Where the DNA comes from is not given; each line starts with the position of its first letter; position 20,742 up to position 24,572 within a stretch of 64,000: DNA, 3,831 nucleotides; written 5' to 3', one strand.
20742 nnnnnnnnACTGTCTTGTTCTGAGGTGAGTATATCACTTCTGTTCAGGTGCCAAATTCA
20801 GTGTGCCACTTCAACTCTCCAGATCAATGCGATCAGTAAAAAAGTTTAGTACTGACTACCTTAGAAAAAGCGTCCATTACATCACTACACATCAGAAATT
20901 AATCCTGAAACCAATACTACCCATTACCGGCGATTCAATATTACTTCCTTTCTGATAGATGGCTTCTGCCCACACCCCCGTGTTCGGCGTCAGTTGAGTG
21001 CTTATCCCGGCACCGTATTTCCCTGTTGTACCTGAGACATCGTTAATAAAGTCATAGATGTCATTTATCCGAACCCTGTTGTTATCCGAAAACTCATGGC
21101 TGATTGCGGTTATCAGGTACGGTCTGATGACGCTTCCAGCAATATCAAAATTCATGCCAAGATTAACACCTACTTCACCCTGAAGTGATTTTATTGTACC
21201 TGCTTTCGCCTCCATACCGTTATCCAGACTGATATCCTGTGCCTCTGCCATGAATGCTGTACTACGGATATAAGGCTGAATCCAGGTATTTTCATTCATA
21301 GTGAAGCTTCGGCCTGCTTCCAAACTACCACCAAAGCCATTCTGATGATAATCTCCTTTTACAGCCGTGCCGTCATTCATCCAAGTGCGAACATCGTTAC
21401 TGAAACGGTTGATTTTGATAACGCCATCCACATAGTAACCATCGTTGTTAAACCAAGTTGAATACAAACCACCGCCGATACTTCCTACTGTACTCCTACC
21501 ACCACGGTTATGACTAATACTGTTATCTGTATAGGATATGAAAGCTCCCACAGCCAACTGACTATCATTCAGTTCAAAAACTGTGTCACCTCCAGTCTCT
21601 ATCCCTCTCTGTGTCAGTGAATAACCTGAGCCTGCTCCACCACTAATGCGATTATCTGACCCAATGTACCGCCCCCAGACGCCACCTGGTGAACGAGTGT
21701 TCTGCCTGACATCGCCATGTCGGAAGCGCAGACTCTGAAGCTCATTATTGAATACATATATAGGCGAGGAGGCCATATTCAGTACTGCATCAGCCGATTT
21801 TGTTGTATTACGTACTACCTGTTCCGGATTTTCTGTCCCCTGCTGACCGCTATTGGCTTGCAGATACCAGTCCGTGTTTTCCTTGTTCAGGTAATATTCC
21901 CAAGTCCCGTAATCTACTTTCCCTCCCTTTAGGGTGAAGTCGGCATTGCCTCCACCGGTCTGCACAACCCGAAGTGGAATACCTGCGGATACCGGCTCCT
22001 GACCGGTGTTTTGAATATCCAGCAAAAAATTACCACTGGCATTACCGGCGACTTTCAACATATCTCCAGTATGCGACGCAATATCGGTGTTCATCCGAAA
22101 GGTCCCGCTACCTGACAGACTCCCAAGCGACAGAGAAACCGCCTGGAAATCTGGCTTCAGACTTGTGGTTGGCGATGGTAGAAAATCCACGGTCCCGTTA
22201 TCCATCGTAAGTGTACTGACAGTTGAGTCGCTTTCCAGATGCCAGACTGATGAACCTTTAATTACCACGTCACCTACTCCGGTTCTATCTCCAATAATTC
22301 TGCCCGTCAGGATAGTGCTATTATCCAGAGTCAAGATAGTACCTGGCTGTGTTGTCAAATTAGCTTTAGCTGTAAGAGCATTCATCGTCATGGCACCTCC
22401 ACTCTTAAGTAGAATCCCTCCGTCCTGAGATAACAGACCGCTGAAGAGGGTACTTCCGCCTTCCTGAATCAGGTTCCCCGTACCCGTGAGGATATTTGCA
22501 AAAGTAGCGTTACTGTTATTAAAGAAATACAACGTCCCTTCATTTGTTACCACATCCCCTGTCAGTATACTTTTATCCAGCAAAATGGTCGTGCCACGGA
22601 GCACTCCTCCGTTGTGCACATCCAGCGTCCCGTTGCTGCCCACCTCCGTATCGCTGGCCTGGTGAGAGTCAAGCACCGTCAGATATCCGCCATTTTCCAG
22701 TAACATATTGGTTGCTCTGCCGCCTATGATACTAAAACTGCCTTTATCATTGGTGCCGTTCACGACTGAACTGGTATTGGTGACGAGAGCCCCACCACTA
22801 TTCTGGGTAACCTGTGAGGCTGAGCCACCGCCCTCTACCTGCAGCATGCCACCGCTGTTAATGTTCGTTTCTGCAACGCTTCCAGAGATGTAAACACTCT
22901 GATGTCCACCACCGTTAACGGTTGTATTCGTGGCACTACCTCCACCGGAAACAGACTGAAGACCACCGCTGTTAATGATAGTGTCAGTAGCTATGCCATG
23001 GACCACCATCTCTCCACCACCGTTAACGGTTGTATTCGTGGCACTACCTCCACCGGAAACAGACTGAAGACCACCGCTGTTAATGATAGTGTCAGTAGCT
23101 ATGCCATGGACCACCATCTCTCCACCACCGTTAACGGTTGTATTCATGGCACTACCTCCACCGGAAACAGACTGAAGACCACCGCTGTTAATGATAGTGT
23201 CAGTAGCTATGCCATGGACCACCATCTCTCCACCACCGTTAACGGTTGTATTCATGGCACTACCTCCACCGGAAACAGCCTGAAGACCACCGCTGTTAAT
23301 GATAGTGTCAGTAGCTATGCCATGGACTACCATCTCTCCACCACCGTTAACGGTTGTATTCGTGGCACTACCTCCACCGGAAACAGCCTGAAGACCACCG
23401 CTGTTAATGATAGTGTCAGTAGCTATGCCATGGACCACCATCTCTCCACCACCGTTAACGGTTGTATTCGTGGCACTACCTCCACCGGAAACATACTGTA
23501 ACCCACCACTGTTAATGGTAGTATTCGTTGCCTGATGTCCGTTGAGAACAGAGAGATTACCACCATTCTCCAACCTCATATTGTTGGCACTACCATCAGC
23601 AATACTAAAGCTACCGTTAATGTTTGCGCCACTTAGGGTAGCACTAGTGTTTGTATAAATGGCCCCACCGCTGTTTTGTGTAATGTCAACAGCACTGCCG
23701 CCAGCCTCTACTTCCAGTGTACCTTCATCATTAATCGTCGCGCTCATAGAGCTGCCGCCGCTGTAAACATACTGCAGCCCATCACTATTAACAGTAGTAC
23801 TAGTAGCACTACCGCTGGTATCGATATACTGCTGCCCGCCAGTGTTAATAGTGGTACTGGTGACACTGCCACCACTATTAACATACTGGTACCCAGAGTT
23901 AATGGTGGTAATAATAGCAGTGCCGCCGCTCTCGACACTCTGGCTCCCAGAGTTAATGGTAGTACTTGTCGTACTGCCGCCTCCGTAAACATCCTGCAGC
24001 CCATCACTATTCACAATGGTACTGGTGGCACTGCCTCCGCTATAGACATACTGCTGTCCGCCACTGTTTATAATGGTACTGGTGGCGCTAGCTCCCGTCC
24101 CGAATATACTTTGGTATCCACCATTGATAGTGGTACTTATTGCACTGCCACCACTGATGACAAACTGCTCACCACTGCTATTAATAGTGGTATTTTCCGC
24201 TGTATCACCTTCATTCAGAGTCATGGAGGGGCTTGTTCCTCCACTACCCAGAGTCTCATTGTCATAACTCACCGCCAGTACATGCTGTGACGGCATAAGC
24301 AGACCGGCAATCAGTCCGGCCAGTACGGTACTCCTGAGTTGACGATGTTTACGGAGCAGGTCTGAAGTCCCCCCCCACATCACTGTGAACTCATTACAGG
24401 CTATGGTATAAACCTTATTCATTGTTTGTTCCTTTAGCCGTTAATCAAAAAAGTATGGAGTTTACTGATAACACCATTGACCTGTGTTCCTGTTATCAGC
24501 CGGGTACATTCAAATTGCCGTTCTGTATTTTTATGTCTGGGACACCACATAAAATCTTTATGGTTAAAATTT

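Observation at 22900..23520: Near-identical 108-bp tandem repeats in the adhesin passenger (recombination-prone length variation)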

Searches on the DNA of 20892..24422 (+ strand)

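Call 6: search_dna_similar(query=window:20892-24422:+, collection=ecoli_genomes, mode=near, max_rows=40)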
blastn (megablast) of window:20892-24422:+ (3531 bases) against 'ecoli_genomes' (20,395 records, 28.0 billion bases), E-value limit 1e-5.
Records with a match: 21; places in all: 73; records where one place covers at least 80% of the query: 3.
Genomes with a match: 20 of 5426; with a place that covers at least 80% of the query: 3. Places per genome that has any: lowest 1, median 1, highest 11. On chromosomes: 3 places; on plasmids: 70.
Best place of each record, by identity: >=99% 6; 80-90% 7; 60-80% 8.
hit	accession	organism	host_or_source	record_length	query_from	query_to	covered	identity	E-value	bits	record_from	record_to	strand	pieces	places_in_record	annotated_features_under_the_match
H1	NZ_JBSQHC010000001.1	Escherichia coli strain mip270_22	dairy farm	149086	1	3531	100%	99.7%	0e+0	6471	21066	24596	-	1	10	autotransporter outer membrane beta-barrel domain-containing protein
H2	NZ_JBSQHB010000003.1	Escherichia coli strain mip270_05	manure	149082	1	3531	100%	99.7%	0e+0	6466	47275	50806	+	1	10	autotransporter outer membrane beta-barrel domain-containing protein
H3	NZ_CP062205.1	Escherichia coli strain C311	Cow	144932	1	3531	100%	99.4%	0e+0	6734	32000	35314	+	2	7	autotransporter outer membrane beta-barrel domain-containing protein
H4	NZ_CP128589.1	Escherichia coli strain VG35A2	farm environment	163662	1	2631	75%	99.2%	0e+0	4748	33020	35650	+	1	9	autotransporter outer membrane beta-barrel domain-containing protein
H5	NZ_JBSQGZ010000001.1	Escherichia coli strain mip270_04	manure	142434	1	2631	75%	99.2%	0e+0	4748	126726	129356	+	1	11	autotransporter outer membrane beta-barrel domain-containing protein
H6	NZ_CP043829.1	Escherichia coli strain RM8082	Cattle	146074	1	2631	75%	99.1%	0e+0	4870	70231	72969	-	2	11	autotransporter outer membrane beta-barrel domain-containing protein | AIDA repeat-containing protein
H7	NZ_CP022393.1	Escherichia coli strain E62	rat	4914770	1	2054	58%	77.9%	0e+0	1264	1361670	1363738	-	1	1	autotransporter outer membrane beta-barrel domain-containing protein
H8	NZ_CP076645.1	Escherichia coli strain MSI001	Mus musculus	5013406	1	2054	58%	77.9%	0e+0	1264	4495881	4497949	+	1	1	autotransporter outer membrane beta-barrel domain-containing protein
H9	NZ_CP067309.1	Escherichia coli strain ABW_A19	waste water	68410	1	1919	54%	78.0%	0e+0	1192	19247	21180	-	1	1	autotransporter outer membrane beta-barrel domain-containing protein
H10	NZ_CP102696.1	Escherichia coli strain GN4554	Homo sapiens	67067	1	1919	54%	78.0%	0e+0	1192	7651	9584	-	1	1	autotransporter outer membrane beta-barrel domain-containing protein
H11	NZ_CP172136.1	Escherichia coli strain GF131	chicken meat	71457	1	1919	54%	78.0%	0e+0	1192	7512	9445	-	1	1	autotransporter outer membrane beta-barrel domain-containing protein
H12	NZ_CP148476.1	Escherichia coli strain Z1323CEC0005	Chicken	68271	1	1919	54%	78.0%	0e+0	1192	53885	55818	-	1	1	autotransporter outer membrane beta-barrel domain-containing protein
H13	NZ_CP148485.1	Escherichia coli strain Z1323CEC0004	Chicken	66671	1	1919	54%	78.0%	0e+0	1192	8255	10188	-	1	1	autotransporter outer membrane beta-barrel domain-containing protein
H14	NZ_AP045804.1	Escherichia coli strain 23CRST032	Homo sapiens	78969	1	1919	54%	78.0%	0e+0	1192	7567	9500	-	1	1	autotransporter outer membrane beta-barrel domain-containing protein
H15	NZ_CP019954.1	Escherichia coli M8 strain M8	Mus musculus C57Bl/6J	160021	1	948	27%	83.3%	0e+0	870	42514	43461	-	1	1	autotransporter outer membrane beta-barrel domain-containing protein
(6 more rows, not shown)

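Call 7: get_annotated_region(hit=H1, flank=4000)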
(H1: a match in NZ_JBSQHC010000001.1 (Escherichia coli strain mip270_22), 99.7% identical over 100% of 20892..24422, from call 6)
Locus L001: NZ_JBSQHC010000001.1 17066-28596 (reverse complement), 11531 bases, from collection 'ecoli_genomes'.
description: Escherichia coli strain mip270_22 plasmid unnamed1, whole genome shotgun sequence
organism: Escherichia coli strain mip270_22 (NCBI taxid 562)
replicon: plasmid unnamed1; assembly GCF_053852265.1
host: -; source: dairy farm; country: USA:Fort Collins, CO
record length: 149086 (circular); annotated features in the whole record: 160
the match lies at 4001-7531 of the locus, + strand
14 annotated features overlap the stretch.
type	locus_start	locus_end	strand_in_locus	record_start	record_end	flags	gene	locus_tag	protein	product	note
CDS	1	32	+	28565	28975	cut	-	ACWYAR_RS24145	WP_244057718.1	bactofilin family protein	-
CDS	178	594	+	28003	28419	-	-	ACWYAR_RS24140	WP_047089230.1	hypothetical protein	-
CDS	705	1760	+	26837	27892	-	-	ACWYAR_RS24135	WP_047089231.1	EAL domain-containing protein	-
CDS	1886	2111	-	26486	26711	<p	-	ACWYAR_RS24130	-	transposase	frameshifted; incomplete; partial in the middle of a contig; missing N-terminus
CDS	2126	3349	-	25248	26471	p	-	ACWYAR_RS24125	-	IS3 family transposase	frameshifted; internal stop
CDS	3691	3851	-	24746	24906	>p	-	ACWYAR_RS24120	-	transposase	frameshifted; incomplete; partial in the middle of a contig; missing C-terminus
CDS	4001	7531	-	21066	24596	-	-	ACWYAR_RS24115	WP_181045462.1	autotransporter outer membrane beta-barrel domain-containing protein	-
CDS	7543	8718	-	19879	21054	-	-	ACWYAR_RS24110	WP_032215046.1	autotransporter strand-loop-strand O-heptosyltransferase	-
CDS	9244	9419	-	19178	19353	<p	-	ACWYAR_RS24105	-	RNA-guided endonuclease TnpB family protein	frameshifted; internal stop; incomplete; partial in the middle of a contig; missing N-terminus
CDS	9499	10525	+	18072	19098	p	-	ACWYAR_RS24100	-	IS3 family transposase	frameshifted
CDS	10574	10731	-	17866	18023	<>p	-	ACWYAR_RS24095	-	IS256 family transposase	frameshifted; incomplete; partial in the middle of a contig; missing N-terminus and C-terminus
CDS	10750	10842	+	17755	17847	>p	-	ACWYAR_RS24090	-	hypothetical protein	internal stop; incomplete; partial in the middle of a contig; missing N-terminus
CDS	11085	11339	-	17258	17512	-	-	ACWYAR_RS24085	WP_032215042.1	hypothetical protein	-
CDS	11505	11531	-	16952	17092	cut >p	-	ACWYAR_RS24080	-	PerC family transcriptional regulator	incomplete; partial in the middle of a contig; missing C-terminus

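Call 8: get_annotated_region(hit=H3, flank=4000)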
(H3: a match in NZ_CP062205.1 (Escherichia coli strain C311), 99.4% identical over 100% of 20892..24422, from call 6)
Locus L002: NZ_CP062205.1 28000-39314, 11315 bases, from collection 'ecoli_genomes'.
description: Escherichia coli strain C311 plasmid p1, complete sequence
organism: Escherichia coli strain C311 (NCBI taxid 562)
replicon: plasmid p1; assembly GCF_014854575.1
host: Cow; source: -; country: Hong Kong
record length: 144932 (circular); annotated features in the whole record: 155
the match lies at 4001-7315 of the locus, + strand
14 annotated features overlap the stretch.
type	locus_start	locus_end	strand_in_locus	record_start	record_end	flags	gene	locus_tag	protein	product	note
CDS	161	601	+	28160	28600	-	-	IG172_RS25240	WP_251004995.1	hypothetical protein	-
CDS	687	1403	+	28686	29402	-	-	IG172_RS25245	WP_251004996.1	LuxR C-terminal-related transcriptional regulator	-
CDS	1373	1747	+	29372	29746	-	-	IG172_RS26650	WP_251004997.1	EAL domain-containing protein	-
CDS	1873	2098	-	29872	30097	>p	-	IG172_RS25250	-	transposase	frameshifted; incomplete; partial in the middle of a contig; missing N-terminus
CDS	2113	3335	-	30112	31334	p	-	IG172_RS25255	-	IS3 family transposase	frameshifted; internal stop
CDS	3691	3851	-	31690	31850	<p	-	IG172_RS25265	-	transposase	frameshifted; incomplete; partial in the middle of a contig; missing C-terminus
CDS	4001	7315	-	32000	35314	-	-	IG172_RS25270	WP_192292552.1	autotransporter outer membrane beta-barrel domain-containing protein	-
CDS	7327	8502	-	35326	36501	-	-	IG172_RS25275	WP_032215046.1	autotransporter strand-loop-strand O-heptosyltransferase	-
CDS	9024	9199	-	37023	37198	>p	-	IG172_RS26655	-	RNA-guided endonuclease TnpB family protein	frameshifted; internal stop; incomplete; partial in the middle of a contig; missing N-terminus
CDS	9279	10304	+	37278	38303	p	-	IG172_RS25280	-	IS3 family transposase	frameshifted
CDS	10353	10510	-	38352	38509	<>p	-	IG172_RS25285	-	IS256 family transposase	frameshifted; incomplete; partial in the middle of a contig; missing N-terminus and C-terminus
CDS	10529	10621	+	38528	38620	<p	-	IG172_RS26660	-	hypothetical protein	internal stop; incomplete; partial in the middle of a contig; missing N-terminus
CDS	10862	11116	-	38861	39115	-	-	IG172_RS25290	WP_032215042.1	hypothetical protein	-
CDS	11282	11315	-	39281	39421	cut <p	-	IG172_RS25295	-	PerC family transcriptional regulator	incomplete; partial in the middle of a contig; missing C-terminus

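Call 9: get_annotated_region(hit=H4, flank=4000)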
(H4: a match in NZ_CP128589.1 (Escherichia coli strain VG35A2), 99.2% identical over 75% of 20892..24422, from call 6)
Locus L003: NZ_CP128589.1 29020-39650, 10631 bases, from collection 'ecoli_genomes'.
description: Escherichia coli strain VG35A2 plasmid p35A2a, complete sequence
organism: Escherichia coli strain VG35A2 (NCBI taxid 562)
replicon: plasmid p35A2a; assembly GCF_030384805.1
host: -; source: farm environment; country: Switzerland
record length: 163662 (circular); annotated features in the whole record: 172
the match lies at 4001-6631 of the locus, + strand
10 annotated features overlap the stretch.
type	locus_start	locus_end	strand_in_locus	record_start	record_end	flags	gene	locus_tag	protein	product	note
CDS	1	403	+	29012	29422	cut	-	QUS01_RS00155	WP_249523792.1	bactofilin family protein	-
CDS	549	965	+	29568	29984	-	-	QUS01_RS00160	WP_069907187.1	hypothetical protein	-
CDS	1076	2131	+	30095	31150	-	-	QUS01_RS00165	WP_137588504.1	EAL domain-containing protein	-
CDS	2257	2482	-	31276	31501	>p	-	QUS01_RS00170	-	transposase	frameshifted; incomplete; partial in the middle of a contig; missing N-terminus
CDS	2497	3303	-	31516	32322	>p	-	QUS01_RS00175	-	integrase core domain-containing protein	frameshifted; internal stop; incomplete; partial in the middle of a contig; missing N-terminus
CDS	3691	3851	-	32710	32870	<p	-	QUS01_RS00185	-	transposase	frameshifted; incomplete; partial in the middle of a contig; missing C-terminus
CDS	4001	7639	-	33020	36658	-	-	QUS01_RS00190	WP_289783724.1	autotransporter outer membrane beta-barrel domain-containing protein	-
CDS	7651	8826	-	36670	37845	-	-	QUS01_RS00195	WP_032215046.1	autotransporter strand-loop-strand O-heptosyltransferase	-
CDS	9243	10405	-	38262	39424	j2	-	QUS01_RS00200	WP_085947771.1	IS3-like element IS3 family transposase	programmed frameshift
CDS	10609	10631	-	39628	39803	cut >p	-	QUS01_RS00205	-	RNA-guided endonuclease TnpB family protein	frameshifted; internal stop; incomplete; partial in the middle of a contig; missing N-terminus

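Call 10: get_annotated_region(hit=H6, flank=4000)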
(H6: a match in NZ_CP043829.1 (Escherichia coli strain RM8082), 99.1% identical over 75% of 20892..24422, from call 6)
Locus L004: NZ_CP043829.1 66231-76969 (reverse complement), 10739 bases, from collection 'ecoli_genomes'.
description: Escherichia coli strain RM8082 plasmid p1RM8082, complete sequence
organism: Escherichia coli strain RM8082 (NCBI taxid 562)
replicon: plasmid p1RM8082; assembly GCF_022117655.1
host: Cattle; source: feces; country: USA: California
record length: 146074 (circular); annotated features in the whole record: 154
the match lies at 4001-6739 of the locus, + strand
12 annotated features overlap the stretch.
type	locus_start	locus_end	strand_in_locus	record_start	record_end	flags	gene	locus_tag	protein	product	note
CDS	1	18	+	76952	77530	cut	-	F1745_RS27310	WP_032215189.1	bactofilin family protein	-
CDS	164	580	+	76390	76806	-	-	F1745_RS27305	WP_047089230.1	hypothetical protein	-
CDS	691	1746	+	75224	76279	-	-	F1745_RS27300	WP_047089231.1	EAL domain-containing protein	-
CDS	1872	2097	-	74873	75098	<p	-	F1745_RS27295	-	transposase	frameshifted; incomplete; partial in the middle of a contig; missing N-terminus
CDS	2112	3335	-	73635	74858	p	-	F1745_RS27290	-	IS3 family transposase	frameshifted; internal stop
CDS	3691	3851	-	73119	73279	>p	-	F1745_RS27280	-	transposase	frameshifted; incomplete; partial in the middle of a contig; missing C-terminus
CDS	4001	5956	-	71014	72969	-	-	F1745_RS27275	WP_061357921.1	autotransporter outer membrane beta-barrel domain-containing protein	-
CDS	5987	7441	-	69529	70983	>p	-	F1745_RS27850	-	AIDA repeat-containing protein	incomplete; partial in the middle of a contig; missing C-terminus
CDS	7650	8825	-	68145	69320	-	-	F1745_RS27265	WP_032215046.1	autotransporter strand-loop-strand O-heptosyltransferase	-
CDS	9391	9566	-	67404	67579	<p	-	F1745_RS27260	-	RNA-guided endonuclease TnpB family protein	frameshifted; internal stop; incomplete; partial in the middle of a contig; missing N-terminus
CDS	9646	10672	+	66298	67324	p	-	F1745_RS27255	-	IS3 family transposase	frameshifted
CDS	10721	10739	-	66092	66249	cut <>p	-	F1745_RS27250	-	IS256 family transposase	frameshifted; incomplete; partial in the middle of a contig; missing N-terminus and C-terminus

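Call 11: get_annotated_region(hit=H2, flank=4000)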
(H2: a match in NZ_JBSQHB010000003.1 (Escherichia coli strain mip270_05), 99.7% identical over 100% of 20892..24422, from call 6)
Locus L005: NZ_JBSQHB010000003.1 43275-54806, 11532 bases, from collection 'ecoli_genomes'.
description: Escherichia coli strain mip270_05 plasmid unnamed3, whole genome shotgun sequence
organism: Escherichia coli strain mip270_05 (NCBI taxid 562)
replicon: plasmid unnamed3; assembly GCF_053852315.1
host: -; source: manure; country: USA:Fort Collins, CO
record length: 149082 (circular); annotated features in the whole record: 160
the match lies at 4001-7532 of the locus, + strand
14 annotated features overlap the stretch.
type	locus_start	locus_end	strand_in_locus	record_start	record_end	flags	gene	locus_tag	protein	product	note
CDS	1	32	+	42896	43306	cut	-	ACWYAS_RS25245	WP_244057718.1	bactofilin family protein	-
CDS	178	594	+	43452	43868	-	-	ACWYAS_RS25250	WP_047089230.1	hypothetical protein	-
CDS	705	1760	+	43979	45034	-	-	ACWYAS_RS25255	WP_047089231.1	EAL domain-containing protein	-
CDS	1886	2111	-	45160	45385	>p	-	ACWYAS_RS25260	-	transposase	frameshifted; incomplete; partial in the middle of a contig; missing N-terminus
CDS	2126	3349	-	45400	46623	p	-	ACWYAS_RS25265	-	IS3 family transposase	frameshifted; internal stop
CDS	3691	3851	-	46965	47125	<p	-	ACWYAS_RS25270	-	transposase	frameshifted; incomplete; partial in the middle of a contig; missing C-terminus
CDS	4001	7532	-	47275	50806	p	-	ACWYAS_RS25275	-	autotransporter outer membrane beta-barrel domain-containing protein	frameshifted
CDS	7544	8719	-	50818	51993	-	-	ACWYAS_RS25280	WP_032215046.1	autotransporter strand-loop-strand O-heptosyltransferase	-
CDS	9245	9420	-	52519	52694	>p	-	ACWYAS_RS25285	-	RNA-guided endonuclease TnpB family protein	frameshifted; internal stop; incomplete; partial in the middle of a contig; missing N-terminus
CDS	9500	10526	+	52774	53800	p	-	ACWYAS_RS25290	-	IS3 family transposase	frameshifted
CDS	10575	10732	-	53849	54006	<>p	-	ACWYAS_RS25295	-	IS256 family transposase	frameshifted; incomplete; partial in the middle of a contig; missing N-terminus and C-terminus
CDS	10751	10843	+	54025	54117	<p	-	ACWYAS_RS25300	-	hypothetical protein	internal stop; incomplete; partial in the middle of a contig; missing N-terminus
CDS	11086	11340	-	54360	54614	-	-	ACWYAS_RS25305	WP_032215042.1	hypothetical protein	-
CDS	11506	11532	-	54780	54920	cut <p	-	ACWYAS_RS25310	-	PerC family transcriptional regulator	incomplete; partial in the middle of a contig; missing C-terminus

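Call 12: get_annotated_region(hit=H5, flank=4000)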
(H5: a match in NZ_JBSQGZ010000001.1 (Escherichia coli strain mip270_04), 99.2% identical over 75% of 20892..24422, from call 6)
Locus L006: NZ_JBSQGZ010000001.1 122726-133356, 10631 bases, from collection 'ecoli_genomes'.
description: Escherichia coli strain mip270_04 plasmid unnamed1, whole genome shotgun sequence
organism: Escherichia coli strain mip270_04 (NCBI taxid 562)
replicon: plasmid unnamed1; assembly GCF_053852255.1
host: -; source: manure; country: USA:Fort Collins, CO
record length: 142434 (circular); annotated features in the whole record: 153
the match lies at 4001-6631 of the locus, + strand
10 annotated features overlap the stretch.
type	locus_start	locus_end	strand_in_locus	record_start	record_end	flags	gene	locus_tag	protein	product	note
CDS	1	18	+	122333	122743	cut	-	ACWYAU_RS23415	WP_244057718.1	bactofilin family protein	-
CDS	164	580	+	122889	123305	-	-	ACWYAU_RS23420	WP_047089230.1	hypothetical protein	-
CDS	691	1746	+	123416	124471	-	-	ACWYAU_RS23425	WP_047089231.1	EAL domain-containing protein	-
CDS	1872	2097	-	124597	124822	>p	-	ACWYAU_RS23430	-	transposase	frameshifted; incomplete; partial in the middle of a contig; missing N-terminus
CDS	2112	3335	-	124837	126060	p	-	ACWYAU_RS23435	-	IS3 family transposase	frameshifted; internal stop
CDS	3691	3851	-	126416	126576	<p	-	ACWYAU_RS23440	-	transposase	frameshifted; incomplete; partial in the middle of a contig; missing C-terminus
CDS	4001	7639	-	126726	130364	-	-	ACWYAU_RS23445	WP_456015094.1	autotransporter outer membrane beta-barrel domain-containing protein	-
CDS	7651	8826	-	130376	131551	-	-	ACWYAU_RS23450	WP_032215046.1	autotransporter strand-loop-strand O-heptosyltransferase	-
CDS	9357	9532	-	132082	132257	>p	-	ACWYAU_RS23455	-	RNA-guided endonuclease TnpB family protein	frameshifted; internal stop; incomplete; partial in the middle of a contig; missing N-terminus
CDS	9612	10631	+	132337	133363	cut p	-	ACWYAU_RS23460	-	IS3 family transposase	frameshifted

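Call 13: search_dna_similar(query=window:20892-24422:+, collection=plasmids, mode=near, max_rows=40)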
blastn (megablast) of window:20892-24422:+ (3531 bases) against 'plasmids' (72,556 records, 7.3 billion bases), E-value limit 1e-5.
Records with a match: 22; places in all: 75; records where one place covers at least 80% of the query: 3.
Best place of each record, by identity: >=99% 6; 80-90% 5; 60-80% 11.
By first word of the organism name: Escherichia 17; Salmonella 2; Enterobacter 2; Citrobacter 1.
By predicted mobility (MOB-suite, as given by PLSDB): conjugative 21; non-mobilizable 1.
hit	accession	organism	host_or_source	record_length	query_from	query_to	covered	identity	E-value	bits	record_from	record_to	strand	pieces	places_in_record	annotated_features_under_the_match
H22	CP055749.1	Escherichia coli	culture,Pooled cattle faecal samples ...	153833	1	3531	100%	99.7%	0e+0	6471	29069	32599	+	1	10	autotransporter outer membrane beta-barrel domain-containing protein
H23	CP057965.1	Escherichia coli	culture,Pooled cattle faecal samples ...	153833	1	3531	100%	99.7%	0e+0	6471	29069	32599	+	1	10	autotransporter outer membrane beta-barrel domain-containing protein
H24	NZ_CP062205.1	Escherichia coli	Cow,feces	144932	1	3531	100%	99.4%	0e+0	6734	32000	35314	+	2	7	autotransporter outer membrane beta-barrel domain-containing protein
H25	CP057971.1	Escherichia coli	culture,Pooled cattle faecal samples ...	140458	1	2631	75%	99.3%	0e+0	4754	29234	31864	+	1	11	autotransporter outer membrane beta-barrel domain-containing protein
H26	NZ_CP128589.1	Escherichia coli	whole organism,farm environment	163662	1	2631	75%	99.2%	0e+0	4748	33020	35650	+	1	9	autotransporter outer membrane beta-barrel domain-containing protein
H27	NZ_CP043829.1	Escherichia coli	Cattle,Genomic DNA,feces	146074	1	2631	75%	99.1%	0e+0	4870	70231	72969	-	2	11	autotransporter outer membrane beta-barrel domain-containing protein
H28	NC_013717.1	Citrobacter rodentium ICC168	-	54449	1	2040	58%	77.8%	0e+0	1249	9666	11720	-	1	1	AIDA repeat-containing protein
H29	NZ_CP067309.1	Escherichia coli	cell culture,waste water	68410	1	1919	54%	78.0%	0e+0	1192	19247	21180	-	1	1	autotransporter outer membrane beta-barrel domain-containing protein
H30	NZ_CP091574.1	Salmonella enterica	Homo sapiens,stool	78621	1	1919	54%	78.0%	0e+0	1192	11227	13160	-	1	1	autotransporter outer membrane beta-barrel domain-containing protein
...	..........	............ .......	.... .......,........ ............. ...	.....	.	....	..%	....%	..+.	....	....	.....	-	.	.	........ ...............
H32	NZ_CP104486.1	Salmonella enterica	Homo sapiens,Single Cell,Poultry Meat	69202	1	1919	54%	78.0%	0e+0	1192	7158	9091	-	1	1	autotransporter outer membrane beta-barrel domain-containing protein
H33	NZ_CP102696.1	Escherichia coli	Homo sapiens,urine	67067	1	1919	54%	78.0%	0e+0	1192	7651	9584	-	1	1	autotransporter outer membrane beta-barrel domain-containing protein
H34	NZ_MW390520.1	Escherichia coli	-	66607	1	1919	54%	78.0%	0e+0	1192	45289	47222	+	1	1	autotransporter outer membrane beta-barrel domain-containing protein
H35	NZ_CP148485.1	Escherichia coli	-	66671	1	1919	54%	78.0%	0e+0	1192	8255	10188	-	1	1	autotransporter outer membrane beta-barrel domain-containing protein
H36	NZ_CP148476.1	Escherichia coli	Chicken,single cell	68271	1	1919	54%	78.0%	0e+0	1192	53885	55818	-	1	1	autotransporter outer membrane beta-barrel domain-containing protein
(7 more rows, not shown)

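Call 14: get_annotated_region(hit=H22, flank=4000)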
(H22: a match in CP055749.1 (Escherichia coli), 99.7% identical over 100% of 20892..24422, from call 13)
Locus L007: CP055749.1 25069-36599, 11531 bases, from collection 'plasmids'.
description: Escherichia coli strain RHB07-C12 plasmid pRHB07-C12_2, complete sequence
organism: Escherichia coli (NCBI taxid 562)
taxonomy: Bacteria; Pseudomonadota; Gammaproteobacteria; Enterobacterales; Enterobacteriaceae; Escherichia; Escherichia coli
host: -; source: culture,Pooled cattle faecal samples collected from floor of farm; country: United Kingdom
typing (MOB-suite, as given by PLSDB): conjugative; replicon IncFIA,IncFIB,IncFII,rep_cluster_2313; relaxase MOBF; mating-pair formation MPF_F
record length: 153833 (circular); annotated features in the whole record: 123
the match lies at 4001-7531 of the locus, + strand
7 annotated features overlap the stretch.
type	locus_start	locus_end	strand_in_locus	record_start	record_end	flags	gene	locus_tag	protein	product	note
CDS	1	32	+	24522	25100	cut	-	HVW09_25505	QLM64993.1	polymer-forming cytoskeletal protein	-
CDS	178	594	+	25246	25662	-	-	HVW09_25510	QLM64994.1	hypothetical protein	-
CDS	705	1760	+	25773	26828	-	-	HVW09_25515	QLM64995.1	EAL domain-containing protein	-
CDS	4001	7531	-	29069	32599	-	-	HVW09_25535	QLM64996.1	autotransporter outer membrane beta-barrel domain-containing protein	-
CDS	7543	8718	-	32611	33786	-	-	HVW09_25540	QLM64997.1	autotransporter strand-loop-strand O-heptosyltransferase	-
CDS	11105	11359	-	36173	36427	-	-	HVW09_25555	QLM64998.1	hypothetical protein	-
CDS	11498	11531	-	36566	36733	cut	-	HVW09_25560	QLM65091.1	PerC family transcriptional regulator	-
